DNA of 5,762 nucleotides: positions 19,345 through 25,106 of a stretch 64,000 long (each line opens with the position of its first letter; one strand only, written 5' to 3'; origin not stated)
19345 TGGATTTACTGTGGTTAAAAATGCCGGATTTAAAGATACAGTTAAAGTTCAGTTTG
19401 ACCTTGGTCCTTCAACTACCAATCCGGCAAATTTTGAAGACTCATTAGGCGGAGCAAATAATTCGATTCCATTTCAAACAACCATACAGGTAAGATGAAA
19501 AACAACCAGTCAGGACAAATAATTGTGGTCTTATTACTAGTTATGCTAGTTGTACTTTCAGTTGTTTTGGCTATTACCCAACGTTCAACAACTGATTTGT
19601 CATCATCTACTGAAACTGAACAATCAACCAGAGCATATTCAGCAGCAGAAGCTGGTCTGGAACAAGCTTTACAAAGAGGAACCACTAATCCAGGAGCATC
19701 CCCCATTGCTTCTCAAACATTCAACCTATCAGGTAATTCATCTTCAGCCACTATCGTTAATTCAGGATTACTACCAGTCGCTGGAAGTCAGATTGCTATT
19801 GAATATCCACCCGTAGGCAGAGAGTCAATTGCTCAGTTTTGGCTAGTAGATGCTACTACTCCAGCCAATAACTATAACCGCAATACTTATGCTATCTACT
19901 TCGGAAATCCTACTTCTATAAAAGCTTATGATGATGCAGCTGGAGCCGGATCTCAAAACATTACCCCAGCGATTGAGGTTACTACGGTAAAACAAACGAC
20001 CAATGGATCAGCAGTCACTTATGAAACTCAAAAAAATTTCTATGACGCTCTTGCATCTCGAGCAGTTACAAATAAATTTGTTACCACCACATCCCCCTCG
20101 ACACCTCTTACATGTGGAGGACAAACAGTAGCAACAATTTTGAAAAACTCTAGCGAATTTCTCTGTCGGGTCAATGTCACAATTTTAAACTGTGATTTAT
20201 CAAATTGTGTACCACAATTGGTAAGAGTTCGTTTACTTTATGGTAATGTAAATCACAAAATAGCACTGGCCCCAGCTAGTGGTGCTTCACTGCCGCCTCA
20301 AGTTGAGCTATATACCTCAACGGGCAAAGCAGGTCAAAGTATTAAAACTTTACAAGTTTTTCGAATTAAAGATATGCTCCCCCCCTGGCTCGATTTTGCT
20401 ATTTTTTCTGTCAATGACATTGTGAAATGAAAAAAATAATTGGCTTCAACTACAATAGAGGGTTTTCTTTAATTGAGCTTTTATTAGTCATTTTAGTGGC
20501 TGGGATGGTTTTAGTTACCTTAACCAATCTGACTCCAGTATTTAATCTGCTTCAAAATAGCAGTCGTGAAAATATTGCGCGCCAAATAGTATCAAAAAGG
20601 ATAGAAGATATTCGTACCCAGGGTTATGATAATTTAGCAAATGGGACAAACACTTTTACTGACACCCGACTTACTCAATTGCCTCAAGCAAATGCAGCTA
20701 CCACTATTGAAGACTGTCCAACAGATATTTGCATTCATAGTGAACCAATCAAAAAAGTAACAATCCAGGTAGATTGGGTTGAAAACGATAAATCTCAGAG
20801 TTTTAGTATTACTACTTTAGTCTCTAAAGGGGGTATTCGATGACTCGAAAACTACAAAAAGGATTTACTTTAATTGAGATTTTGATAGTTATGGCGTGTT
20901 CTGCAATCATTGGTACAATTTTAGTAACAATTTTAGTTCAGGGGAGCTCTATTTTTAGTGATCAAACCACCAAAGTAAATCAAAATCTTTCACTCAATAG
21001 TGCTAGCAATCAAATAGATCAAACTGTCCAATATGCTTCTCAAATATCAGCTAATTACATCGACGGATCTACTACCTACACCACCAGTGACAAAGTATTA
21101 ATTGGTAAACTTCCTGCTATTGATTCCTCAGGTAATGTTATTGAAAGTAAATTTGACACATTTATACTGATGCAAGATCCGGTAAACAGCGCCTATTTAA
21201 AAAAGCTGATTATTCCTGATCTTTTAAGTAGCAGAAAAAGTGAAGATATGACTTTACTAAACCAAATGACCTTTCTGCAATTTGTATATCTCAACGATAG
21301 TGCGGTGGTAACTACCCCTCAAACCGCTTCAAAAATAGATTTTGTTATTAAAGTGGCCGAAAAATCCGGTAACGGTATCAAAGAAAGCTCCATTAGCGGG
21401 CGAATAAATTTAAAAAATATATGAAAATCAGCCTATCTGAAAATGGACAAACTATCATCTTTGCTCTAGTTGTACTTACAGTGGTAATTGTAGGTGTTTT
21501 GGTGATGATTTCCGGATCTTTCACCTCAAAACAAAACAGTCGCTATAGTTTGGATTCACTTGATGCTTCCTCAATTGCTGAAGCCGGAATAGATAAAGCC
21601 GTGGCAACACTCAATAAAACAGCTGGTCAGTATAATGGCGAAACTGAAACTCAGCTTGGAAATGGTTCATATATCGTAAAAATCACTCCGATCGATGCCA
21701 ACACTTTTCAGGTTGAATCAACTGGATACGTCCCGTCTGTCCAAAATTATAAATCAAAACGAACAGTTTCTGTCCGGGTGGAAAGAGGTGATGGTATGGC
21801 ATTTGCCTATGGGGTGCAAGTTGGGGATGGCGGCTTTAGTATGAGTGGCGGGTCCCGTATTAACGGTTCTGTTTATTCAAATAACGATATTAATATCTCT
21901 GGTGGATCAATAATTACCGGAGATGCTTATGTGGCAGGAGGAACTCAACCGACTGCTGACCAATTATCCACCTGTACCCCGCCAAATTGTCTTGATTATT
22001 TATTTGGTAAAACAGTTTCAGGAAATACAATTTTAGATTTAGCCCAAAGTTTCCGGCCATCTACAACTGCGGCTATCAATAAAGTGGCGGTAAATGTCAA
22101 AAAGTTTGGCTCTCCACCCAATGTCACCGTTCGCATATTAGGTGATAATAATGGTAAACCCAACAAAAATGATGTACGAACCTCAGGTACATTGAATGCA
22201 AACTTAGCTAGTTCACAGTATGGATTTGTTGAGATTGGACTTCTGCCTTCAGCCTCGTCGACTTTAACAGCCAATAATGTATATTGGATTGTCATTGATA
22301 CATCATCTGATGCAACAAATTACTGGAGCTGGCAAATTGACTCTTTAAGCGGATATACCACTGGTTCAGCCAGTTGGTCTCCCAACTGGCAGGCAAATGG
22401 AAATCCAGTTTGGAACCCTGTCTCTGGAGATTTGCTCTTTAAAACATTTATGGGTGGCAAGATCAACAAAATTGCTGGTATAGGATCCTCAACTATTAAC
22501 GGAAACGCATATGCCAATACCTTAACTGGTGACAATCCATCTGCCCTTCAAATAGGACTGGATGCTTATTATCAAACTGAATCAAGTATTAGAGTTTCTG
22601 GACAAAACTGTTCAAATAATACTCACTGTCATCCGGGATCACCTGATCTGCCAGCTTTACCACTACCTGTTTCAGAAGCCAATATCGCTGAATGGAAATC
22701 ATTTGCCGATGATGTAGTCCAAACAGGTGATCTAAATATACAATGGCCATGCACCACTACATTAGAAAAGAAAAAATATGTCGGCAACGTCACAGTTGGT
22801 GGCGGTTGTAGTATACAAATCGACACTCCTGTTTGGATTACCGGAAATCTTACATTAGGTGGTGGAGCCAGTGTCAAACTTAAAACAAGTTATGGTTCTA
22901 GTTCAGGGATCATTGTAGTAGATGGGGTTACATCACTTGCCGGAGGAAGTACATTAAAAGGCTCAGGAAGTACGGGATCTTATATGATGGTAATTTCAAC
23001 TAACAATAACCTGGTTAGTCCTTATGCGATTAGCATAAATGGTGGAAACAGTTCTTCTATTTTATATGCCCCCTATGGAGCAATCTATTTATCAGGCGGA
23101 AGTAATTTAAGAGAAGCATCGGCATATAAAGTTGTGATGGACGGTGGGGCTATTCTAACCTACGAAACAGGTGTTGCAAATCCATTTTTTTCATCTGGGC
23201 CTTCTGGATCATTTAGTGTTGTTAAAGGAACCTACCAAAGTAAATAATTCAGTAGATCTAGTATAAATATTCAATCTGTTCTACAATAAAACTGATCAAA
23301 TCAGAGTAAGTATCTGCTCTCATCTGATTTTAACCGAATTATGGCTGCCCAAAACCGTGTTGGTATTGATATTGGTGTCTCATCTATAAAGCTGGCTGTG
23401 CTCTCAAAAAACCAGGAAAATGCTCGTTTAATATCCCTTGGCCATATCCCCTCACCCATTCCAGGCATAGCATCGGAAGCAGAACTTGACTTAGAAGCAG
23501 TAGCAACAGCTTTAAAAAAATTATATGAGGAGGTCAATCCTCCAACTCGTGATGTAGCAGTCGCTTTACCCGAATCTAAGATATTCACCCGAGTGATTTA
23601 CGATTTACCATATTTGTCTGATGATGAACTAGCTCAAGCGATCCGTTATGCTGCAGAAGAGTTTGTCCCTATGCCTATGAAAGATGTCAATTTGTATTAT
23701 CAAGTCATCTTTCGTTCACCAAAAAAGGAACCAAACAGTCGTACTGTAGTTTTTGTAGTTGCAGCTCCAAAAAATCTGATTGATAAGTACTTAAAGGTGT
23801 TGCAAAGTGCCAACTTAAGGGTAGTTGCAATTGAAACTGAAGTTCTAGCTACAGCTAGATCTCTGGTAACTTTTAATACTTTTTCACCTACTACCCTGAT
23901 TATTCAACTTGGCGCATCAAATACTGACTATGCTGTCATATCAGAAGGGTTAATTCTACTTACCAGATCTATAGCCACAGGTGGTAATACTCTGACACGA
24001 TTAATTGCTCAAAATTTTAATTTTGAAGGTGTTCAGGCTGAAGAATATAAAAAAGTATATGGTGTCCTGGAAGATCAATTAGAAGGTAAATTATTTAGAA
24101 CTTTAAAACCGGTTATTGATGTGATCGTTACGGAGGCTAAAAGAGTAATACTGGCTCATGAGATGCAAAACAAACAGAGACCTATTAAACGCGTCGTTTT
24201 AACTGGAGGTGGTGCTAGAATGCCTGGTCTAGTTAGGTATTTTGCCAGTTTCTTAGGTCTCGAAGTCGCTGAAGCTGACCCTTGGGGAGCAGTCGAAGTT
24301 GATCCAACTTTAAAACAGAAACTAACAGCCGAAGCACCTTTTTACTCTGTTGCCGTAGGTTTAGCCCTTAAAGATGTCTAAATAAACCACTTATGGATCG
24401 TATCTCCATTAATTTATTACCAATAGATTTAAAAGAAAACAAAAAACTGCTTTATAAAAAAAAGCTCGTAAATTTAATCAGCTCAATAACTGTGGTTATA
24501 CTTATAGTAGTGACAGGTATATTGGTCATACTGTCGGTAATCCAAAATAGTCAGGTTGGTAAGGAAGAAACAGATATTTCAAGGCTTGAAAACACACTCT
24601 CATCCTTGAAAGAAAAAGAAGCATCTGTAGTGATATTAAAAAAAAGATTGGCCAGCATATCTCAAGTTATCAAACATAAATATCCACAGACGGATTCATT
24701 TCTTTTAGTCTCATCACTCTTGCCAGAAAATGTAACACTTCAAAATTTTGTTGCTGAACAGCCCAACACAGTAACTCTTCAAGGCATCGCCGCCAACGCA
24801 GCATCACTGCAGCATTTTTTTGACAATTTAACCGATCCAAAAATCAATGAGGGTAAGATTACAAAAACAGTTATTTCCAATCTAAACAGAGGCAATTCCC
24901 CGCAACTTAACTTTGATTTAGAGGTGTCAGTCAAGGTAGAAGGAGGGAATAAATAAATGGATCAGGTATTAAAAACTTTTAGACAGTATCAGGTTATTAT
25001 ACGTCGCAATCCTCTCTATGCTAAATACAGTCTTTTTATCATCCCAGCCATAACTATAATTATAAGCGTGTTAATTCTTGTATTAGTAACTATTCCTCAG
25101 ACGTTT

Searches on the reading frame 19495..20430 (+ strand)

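Call 31: search_protein_families(library=pfam, proteins=[window:19495-20430:+], max_evalue=0.001)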
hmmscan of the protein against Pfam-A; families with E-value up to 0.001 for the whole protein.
window:19495-20430:+ (311 aa): 1 family
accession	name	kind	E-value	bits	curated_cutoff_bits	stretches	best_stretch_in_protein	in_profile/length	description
PF14341.11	PilX_N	-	0.00015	22.1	25.5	1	6-56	1-51/51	PilX N-terminal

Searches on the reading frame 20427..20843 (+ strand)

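Call 32: search_protein_families(library=pfam, proteins=[window:20427-20843:+], max_evalue=0.001)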
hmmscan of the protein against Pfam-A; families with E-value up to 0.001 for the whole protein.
window:20427-20843:+ (138 aa): 1 family
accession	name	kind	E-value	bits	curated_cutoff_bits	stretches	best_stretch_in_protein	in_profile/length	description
PF07963.17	N_methyl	-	7.1e-06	25.8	21.2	1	8-32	2-26/27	Prokaryotic N-terminal methylation motif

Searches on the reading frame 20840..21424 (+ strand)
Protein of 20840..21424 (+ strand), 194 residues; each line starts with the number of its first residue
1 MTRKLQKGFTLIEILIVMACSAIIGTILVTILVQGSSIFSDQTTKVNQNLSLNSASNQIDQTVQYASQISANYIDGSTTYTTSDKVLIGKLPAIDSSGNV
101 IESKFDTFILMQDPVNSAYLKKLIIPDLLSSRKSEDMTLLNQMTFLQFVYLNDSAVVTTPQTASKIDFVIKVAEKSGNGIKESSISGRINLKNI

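Call 32: search_protein_families(library=pfam, proteins=[window:20840-21424:+], max_evalue=0.001)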
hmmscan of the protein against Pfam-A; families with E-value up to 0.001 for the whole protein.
window:20840-21424:+ (194 aa): 1 family
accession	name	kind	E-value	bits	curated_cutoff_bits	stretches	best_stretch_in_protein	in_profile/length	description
PF07963.17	N_methyl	-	5.6e-08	32.5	21.2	1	3-28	1-26/27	Prokaryotic N-terminal methylation motif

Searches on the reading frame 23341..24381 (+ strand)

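Call 32: search_protein_families(library=pfam, proteins=[window:23341-24381:+], max_evalue=0.001)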
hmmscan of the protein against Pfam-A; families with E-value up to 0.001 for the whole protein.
window:23341-24381:+ (346 aa): 6 families
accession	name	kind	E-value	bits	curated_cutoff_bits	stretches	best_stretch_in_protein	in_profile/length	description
PF11104.14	PilM_2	-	1.1e-50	173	27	1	8-344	1-338/340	Type IV pilus assembly protein PilM;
PF14450.12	FtsA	-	5.2e-12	46.7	31.8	1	187-340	2-127/127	Cell division protein FtsA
PF06723.19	MreB_Mbl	-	1.5e-08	34.3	27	1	162-224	124-186/327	MreB/Mbl protein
PF08841.16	DDR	-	0.00011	21.8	24.6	0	156-238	108-189/328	Diol dehydratase reactivase ATPase-like domain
PF00022.25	Actin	-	0.00014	21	27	1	164-232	123-193/410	Actin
PF02782.22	FGGY_C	-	0.00015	22.1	27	0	274-314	141-182/198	FGGY family of carbohydrate kinases, C-terminal domain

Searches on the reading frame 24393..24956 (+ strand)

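Call 32: search_protein_families(library=pfam, proteins=[window:24393-24956:+], max_evalue=0.001)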
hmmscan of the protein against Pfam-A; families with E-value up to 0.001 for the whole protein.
window:24393-24956:+ (187 aa): 1 family
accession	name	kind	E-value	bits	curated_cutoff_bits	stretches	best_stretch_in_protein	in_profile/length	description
PF05137.18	PilN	-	1.3e-05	25.5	22.8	1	106-178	6-76/78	Fimbrial assembly protein (PilN)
